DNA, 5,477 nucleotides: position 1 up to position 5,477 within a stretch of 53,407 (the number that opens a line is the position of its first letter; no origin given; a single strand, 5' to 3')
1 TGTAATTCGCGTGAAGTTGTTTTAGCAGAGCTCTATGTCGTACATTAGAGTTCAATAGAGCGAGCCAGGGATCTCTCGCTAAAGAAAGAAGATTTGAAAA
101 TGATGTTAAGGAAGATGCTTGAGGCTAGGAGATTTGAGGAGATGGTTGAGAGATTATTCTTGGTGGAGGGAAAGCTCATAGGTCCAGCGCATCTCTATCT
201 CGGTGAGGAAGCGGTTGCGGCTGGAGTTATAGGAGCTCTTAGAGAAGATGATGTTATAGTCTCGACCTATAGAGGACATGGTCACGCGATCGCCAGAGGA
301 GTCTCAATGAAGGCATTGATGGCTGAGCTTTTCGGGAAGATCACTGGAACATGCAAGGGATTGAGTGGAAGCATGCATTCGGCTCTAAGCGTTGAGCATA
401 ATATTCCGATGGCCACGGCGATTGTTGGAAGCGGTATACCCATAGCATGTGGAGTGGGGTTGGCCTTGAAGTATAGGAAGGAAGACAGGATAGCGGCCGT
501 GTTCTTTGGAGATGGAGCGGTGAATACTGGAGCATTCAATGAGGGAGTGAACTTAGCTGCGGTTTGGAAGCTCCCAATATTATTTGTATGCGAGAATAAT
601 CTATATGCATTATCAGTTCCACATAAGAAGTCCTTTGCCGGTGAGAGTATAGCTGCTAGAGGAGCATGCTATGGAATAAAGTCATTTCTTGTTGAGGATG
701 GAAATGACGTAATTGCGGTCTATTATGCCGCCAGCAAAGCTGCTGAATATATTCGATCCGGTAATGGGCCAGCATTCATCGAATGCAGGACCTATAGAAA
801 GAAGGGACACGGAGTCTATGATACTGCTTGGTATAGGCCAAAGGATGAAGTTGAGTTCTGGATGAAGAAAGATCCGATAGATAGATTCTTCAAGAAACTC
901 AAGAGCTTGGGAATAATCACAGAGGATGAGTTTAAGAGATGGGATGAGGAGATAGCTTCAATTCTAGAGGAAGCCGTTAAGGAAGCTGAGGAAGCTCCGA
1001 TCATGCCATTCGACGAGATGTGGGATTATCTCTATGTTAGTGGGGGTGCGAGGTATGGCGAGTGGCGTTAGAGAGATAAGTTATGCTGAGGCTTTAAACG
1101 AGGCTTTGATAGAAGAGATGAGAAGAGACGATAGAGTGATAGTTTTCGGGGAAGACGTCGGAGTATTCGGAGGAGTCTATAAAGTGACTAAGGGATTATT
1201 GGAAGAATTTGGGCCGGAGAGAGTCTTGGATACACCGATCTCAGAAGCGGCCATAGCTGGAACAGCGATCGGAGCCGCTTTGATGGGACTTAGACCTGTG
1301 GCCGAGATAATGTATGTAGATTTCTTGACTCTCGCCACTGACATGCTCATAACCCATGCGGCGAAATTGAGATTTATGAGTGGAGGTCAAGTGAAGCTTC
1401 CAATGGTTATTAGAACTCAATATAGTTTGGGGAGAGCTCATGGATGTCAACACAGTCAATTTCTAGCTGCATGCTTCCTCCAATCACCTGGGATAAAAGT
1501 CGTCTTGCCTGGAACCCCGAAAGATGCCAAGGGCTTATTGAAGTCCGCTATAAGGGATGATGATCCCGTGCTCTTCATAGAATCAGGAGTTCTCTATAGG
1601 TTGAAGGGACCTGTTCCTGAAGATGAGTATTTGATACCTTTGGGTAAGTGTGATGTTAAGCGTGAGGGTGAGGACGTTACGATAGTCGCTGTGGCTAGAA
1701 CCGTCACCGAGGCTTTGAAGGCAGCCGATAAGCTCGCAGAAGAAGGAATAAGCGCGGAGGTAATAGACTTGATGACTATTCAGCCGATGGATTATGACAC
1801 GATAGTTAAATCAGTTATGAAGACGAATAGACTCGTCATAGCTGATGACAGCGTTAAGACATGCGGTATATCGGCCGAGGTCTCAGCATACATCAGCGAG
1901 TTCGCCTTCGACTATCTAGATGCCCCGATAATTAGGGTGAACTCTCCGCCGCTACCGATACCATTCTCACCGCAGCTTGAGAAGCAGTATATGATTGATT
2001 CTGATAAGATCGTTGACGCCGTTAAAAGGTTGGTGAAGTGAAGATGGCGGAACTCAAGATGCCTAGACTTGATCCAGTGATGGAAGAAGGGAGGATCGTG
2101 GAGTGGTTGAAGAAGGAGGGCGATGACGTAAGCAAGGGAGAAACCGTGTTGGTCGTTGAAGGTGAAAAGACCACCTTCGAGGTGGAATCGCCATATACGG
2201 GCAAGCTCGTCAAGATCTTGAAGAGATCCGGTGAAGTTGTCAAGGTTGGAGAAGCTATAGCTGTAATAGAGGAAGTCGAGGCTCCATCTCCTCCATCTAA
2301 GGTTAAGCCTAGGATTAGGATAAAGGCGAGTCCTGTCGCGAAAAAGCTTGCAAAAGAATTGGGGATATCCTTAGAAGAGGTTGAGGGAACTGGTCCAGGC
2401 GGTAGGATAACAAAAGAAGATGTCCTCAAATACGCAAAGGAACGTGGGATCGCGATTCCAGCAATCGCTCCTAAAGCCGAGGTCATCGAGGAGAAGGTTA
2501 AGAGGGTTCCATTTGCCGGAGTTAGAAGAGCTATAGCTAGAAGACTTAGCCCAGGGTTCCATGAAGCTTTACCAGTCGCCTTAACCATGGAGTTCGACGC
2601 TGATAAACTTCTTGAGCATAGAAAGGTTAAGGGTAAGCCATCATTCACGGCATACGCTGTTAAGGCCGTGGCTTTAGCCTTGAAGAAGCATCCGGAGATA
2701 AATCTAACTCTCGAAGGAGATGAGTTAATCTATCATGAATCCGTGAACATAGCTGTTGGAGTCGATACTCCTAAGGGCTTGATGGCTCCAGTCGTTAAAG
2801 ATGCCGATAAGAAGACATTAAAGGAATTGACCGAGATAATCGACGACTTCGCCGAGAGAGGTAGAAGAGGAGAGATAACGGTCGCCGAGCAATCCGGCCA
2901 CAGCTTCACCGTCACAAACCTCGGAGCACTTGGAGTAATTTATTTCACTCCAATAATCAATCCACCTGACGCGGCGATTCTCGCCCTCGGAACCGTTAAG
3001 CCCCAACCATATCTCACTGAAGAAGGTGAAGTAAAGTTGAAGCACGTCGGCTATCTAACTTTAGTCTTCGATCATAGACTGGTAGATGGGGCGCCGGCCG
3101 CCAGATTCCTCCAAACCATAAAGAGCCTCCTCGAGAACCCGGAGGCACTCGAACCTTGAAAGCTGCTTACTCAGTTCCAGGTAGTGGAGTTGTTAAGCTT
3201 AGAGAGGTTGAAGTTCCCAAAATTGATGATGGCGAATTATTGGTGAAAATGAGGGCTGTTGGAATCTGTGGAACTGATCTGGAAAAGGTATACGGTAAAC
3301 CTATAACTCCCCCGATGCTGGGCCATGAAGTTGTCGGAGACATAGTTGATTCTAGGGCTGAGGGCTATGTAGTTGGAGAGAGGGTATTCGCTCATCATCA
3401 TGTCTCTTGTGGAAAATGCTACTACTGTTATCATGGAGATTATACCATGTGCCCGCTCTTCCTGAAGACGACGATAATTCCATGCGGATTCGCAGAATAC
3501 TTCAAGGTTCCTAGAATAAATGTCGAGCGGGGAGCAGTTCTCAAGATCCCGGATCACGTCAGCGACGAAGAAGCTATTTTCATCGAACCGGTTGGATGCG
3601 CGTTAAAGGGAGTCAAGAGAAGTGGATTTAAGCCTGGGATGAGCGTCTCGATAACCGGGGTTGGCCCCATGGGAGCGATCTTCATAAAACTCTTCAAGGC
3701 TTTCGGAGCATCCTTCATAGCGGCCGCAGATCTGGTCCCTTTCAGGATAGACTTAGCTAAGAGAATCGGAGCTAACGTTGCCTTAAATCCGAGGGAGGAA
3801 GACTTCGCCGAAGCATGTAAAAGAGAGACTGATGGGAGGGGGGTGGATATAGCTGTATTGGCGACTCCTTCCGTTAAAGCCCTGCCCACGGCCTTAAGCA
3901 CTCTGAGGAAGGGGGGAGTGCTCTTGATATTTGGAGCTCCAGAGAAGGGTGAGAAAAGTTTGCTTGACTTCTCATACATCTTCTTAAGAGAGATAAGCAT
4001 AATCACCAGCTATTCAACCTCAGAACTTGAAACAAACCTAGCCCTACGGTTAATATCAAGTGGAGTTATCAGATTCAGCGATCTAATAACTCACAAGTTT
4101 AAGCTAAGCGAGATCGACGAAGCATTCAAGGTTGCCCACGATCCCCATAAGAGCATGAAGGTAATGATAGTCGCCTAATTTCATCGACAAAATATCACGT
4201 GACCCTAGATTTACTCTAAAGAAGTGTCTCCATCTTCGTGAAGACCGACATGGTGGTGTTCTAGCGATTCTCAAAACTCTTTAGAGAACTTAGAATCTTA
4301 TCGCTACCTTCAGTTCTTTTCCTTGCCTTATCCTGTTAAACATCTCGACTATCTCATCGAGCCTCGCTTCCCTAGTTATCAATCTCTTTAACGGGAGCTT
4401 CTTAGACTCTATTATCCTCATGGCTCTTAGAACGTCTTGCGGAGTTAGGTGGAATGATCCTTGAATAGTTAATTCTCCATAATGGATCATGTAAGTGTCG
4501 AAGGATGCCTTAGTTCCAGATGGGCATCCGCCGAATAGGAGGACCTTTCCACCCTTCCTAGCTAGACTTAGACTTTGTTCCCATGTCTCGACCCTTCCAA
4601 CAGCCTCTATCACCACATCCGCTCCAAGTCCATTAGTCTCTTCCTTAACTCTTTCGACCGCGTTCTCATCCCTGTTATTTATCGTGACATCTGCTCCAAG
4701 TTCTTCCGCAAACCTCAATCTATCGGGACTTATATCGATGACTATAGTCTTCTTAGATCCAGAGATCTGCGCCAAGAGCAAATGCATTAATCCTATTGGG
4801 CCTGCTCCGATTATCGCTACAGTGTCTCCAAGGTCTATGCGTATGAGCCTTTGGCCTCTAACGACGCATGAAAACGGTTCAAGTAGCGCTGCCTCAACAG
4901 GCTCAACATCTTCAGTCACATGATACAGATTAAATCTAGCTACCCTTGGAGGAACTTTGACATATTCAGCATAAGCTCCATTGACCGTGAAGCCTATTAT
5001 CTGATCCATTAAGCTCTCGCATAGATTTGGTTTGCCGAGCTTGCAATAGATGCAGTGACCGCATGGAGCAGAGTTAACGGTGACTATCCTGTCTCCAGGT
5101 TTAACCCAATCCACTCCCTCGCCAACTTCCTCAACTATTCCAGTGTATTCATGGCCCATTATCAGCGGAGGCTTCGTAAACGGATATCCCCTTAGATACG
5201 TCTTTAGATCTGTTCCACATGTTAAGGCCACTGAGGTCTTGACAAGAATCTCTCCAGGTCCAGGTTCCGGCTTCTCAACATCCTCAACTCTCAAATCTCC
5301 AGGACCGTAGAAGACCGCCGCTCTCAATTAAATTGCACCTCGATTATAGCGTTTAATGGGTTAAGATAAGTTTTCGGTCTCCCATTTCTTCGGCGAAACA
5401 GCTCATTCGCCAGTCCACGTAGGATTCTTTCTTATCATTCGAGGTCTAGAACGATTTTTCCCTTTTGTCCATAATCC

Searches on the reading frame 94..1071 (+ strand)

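Call 36: search_protein_families(library=pfam, proteins=[window:94-1071:+], max_evalue=0.001)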
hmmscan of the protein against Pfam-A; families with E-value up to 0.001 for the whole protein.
window:94-1071:+ (325 aa): 3 families
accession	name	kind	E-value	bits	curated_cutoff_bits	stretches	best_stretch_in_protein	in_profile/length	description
PF00676.26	E1_dh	-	1.4e-79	267.6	22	1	7-304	2-297/300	Dehydrogenase E1 component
PF00456.26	Transketolase_N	-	3.4e-05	23.4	22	1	131-234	144-244/334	Transketolase, thiamine diphosphate binding domain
PF02775.26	TPP_enzyme_C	-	0.00023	21.4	21.9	1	107-178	26-91/151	Thiamine pyrophosphate enzyme, C-terminal TPP binding domain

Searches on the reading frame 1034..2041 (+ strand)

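Call 36: search_protein_families(library=pfam, proteins=[window:1034-2041:+], max_evalue=0.001)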
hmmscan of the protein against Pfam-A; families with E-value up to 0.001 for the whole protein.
window:1034-2041:+ (335 aa): 2 families
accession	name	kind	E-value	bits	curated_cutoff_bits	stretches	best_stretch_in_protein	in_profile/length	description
PF02779.29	Transket_pyr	-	2.1e-41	141.9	27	1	14-188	2-172/174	Transketolase, pyrimidine binding domain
PF02780.25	Transketolase_C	-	2.7e-41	140.8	25.9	1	204-326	1-124/124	Transketolase, C-terminal domain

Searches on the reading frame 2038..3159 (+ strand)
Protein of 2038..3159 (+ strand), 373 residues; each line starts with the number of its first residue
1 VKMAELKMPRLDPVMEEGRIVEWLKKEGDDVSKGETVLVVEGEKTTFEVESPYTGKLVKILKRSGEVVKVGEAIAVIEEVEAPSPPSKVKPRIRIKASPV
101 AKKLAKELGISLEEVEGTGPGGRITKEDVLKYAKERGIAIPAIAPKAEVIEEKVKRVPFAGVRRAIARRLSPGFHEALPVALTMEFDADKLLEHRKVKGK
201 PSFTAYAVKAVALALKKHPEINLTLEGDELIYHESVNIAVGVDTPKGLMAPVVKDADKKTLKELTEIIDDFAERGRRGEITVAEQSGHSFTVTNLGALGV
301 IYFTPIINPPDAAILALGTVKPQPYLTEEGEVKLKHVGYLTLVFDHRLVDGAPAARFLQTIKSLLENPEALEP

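Call 36: search_protein_families(library=pfam, proteins=[window:2038-3159:+], max_evalue=0.001)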
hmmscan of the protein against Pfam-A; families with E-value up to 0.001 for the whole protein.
window:2038-3159:+ (373 aa): 4 families
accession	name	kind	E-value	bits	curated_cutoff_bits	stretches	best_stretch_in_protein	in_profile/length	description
PF00198.28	2-oxoacid_dh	-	2.1e-69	233.9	23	1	152-371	2-230/232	2-oxoacid dehydrogenases acyltransferase (catalytic domain)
PF02817.22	E3_binding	-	2.4e-19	69.7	23.7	1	95-130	1-36/36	e3 binding domain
PF00364.28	Biotin_lipoyl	-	8.4e-18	64.4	22.1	1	5-77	2-73/73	Biotin-requiring enzyme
PF02749.22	QRPTase_N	-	0.00061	20.4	27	0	14-45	35-65/82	Quinolinate phosphoribosyl transferase, N-terminal domain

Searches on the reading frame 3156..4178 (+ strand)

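Call 36: search_protein_families(library=pfam, proteins=[window:3156-4178:+], max_evalue=0.001)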
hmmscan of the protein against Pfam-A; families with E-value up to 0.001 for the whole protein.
window:3156-4178:+ (340 aa): 5 families
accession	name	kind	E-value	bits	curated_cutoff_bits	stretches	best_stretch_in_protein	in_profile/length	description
PF00107.32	ADH_zinc_N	-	7e-23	81.4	31.8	1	171-301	1-128/129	Zinc-binding dehydrogenase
PF08240.17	ADH_N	-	1.4e-20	73.9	23.5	1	25-122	2-98/104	Alcohol dehydrogenase GroES-like domain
PF16912.11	Glu_dehyd_C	-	1.1e-05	25.5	34.9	1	149-332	20-206/211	Glucose dehydrogenase C-terminus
PF16884.10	ADH_N_2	-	0.00013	22.3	31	1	8-81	13-92/108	N-terminal domain of oxidoreductase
PF13602.12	ADH_zinc_N_2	-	0.0002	22.7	27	1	205-327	2-123/134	Zinc-binding dehydrogenase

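Call 71: search_protein_families(library=ncbifam, proteins=[window:3156-4178:+], max_evalue=0.00001)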
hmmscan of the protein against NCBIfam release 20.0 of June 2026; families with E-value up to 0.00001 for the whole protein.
window:3156-4178:+ (340 aa): 21 families
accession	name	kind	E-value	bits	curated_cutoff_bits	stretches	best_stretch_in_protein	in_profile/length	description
TIGR00692.1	tdh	equivalog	4.1e-55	187.2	458.35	1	13-338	11-338/340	L-threonine 3-dehydrogenase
NF003808.0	PRK05396.1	equivalog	3e-51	174.3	380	1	12-337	12-337/341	L-threonine 3-dehydrogenase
NF041097.1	keto_inos_dh_IolM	equivalog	1.9e-46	158.5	450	1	11-337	38-387/389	scyllo-inosose 3-dehydrogenase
NF041172.1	AcrlCoa_red_Thmprot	equivalog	3.8e-39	134.6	500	1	7-338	6-332/334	acryloyl-CoA reductase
NF010344.0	PRK13771.1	subfamily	6.1e-37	127.3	349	1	12-338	12-331/334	putative alcohol dehydrogenase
NF007375.0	PRK09880.1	equivalog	6.3e-36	123.8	469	1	13-339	16-342/344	L-idonate 5-dehydrogenase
NF007489.0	PRK10083.1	equivalog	4.1e-32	111.5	376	1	14-338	13-335/339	Zn-dependent oxidoreductase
NF006940.0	PRK09422.1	equivalog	5.8e-30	104.4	344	1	10-324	9-319/338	alcohol dehydrogenase AdhP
TIGR03366.1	HpnZ_proposed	hypoth_equivalog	6.7e-30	104.4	328.1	1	21-320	1-315/315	putative phosphonate catabolism associated alcohol dehydrogenase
TIGR03989.1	Rxyl_3153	subfamily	2.8e-28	99.2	440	2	120-329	144-360/370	NDMA-dependent alcohol dehydrogenase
TIGR03201.1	dearomat_had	equivalog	8.3e-24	84.3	338.65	1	8-337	7-346/349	6-hydroxycyclohex-1-ene-1-carbonyl-CoA dehydrogenase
NF007642.0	PRK10309.1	equivalog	1.1e-22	80.8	550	1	9-326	8-332/347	galactitol-1-phosphate 5-dehydrogenase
TIGR02824.1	quinone_pig3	subfamily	1.5e-22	80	296.8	2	111-335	93-320/325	putative NAD(P)H quinone oxidoreductase, PIG3 family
TIGR03451.1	mycoS_dep_FDH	equivalog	6e-22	77.9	512.9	2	153-329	169-348/358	S-(hydroxymethyl)mycothiol dehydrogenase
TIGR02822.1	adh_fam_2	subfamily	1.7e-21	76.7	283.5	1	10-324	12-314/329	zinc-binding alcohol dehydrogenase family protein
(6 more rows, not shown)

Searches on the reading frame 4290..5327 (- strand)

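Call 36: search_protein_families(library=pfam, proteins=[window:4290-5327:-], max_evalue=0.001)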
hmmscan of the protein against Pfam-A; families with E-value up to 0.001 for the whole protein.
window:4290-5327:- (345 aa): 4 families
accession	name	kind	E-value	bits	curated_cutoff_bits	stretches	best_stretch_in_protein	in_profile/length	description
PF00107.32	ADH_zinc_N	-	5.6e-31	107.6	31.8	1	177-307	1-128/129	Zinc-binding dehydrogenase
PF08240.17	ADH_N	-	2.1e-28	99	23.5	1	23-128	1-97/104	Alcohol dehydrogenase GroES-like domain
PF16912.11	Glu_dehyd_C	-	3e-10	40.4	34.9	1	168-344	32-210/211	Glucose dehydrogenase C-terminus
PF13602.12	ADH_zinc_N_2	-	3.8e-08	34.8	27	1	210-337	1-127/134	Zinc-binding dehydrogenase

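Call 71: search_protein_families(library=ncbifam, proteins=[window:4290-5327:-], max_evalue=0.00001)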
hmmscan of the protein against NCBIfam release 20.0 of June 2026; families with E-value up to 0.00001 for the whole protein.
window:4290-5327:- (345 aa): 21 families
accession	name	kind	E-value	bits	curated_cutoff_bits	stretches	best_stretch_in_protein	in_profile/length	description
TIGR00692.1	tdh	equivalog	2.7e-61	207.5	458.35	1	14-343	13-338/340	L-threonine 3-dehydrogenase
NF003808.0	PRK05396.1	equivalog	7.6e-59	199.3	380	1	12-343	13-338/341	L-threonine 3-dehydrogenase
NF041097.1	keto_inos_dh_IolM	equivalog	9.8e-57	192.4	450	1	7-343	35-387/389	scyllo-inosose 3-dehydrogenase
TIGR03451.1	mycoS_dep_FDH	equivalog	4.4e-49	167.2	512.9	1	13-342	15-355/358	S-(hydroxymethyl)mycothiol dehydrogenase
NF007489.0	PRK10083.1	equivalog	1.1e-46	159.4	376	1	1-331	1-321/339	Zn-dependent oxidoreductase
TIGR03989.1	Rxyl_3153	subfamily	4.5e-44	151.2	440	1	2-345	3-370/370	NDMA-dependent alcohol dehydrogenase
NF010344.0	PRK13771.1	subfamily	6.2e-44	150.3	349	1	1-337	1-324/334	putative alcohol dehydrogenase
NF041172.1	AcrlCoa_red_Thmprot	equivalog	9.6e-41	139.8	500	1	1-338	1-326/334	acryloyl-CoA reductase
NF006940.0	PRK09422.1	equivalog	2.7e-39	135.1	344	1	1-337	1-326/338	alcohol dehydrogenase AdhP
TIGR02818.1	adh_III_F_hyde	equivalog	2.8e-38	132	543.95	2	2-108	3-110/368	S-(hydroxymethyl)glutathione dehydrogenase/class III alcohol dehydrogenase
TIGR03366.1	HpnZ_proposed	hypoth_equivalog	8.4e-37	127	328.1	1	20-326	1-315/315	putative phosphonate catabolism associated alcohol dehydrogenase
NF007642.0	PRK10309.1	equivalog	2.1e-36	125.8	550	1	1-333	1-333/347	galactitol-1-phosphate 5-dehydrogenase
NF007375.0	PRK09880.1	equivalog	4.1e-32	111.3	469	1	26-332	29-329/344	L-idonate 5-dehydrogenase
TIGR03201.1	dearomat_had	equivalog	3.2e-29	102.1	338.65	1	9-340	7-343/349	6-hydroxycyclohex-1-ene-1-carbonyl-CoA dehydrogenase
TIGR02824.1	quinone_pig3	subfamily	3.3e-25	88.8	296.8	1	106-298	81-268/325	putative NAD(P)H quinone oxidoreductase, PIG3 family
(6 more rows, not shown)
